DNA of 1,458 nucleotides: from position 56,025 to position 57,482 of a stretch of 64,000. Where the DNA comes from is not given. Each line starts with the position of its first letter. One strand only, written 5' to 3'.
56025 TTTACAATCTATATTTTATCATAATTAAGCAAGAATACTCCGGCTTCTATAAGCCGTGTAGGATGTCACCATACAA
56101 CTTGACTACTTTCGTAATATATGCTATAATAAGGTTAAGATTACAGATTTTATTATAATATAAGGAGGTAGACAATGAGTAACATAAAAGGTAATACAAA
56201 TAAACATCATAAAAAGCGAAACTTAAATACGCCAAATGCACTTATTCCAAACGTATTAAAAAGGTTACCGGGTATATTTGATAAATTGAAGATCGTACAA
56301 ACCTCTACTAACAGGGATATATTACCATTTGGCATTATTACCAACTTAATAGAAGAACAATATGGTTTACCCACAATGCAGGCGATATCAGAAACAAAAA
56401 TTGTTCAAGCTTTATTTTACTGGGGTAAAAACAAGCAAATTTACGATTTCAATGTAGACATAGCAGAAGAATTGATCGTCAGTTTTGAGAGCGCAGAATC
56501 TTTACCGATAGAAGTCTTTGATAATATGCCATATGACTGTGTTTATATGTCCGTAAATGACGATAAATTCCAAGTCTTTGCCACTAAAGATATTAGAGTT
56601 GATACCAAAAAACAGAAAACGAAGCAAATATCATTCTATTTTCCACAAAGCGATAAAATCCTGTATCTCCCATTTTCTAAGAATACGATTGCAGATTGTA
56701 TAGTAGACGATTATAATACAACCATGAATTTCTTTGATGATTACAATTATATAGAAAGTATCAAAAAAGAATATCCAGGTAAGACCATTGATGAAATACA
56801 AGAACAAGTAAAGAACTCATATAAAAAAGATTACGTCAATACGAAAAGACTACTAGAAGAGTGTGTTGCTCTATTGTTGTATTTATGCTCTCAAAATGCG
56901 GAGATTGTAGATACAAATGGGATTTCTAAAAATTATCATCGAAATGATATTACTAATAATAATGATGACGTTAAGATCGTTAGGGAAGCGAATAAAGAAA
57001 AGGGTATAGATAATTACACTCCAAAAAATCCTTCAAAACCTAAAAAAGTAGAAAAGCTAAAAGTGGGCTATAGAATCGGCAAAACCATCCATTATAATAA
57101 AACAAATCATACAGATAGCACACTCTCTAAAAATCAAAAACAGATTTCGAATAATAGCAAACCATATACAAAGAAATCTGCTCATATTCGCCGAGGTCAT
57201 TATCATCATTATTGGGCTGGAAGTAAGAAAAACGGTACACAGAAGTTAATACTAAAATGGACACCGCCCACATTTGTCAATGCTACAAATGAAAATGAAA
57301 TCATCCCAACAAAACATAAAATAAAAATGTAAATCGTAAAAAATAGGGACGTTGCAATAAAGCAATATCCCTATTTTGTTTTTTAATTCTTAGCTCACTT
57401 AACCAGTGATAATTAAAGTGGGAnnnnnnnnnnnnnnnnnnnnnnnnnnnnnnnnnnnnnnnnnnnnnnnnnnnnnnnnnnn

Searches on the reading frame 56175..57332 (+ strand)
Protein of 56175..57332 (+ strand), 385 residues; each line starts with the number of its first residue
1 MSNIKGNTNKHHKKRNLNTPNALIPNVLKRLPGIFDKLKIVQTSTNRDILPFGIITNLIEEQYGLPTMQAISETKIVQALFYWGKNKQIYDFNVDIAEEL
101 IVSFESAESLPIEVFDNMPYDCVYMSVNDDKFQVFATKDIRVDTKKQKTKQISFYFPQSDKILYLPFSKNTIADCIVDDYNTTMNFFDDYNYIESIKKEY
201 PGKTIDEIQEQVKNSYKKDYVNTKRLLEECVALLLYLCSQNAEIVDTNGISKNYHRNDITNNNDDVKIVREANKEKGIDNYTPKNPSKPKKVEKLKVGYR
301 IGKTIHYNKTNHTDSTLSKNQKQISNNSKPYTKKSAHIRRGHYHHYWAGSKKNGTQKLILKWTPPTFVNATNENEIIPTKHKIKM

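Call 71: search_protein_families(library=pfam, proteins=[window:56175-57332:+], max_evalue=0.01)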
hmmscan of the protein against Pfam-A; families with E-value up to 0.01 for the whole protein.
window:56175-57332:+ (385 aa): 0 families

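Call 80: search_protein_families(library=phrogs, proteins=[window:56175-57332:+], max_evalue=0.001)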
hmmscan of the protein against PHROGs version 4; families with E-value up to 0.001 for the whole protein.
window:56175-57332:+ (385 aa): 1 family
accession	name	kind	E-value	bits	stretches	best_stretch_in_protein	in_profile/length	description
phrog_6160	-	unknown function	1.2e-28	101.4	1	68-372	68-320/322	-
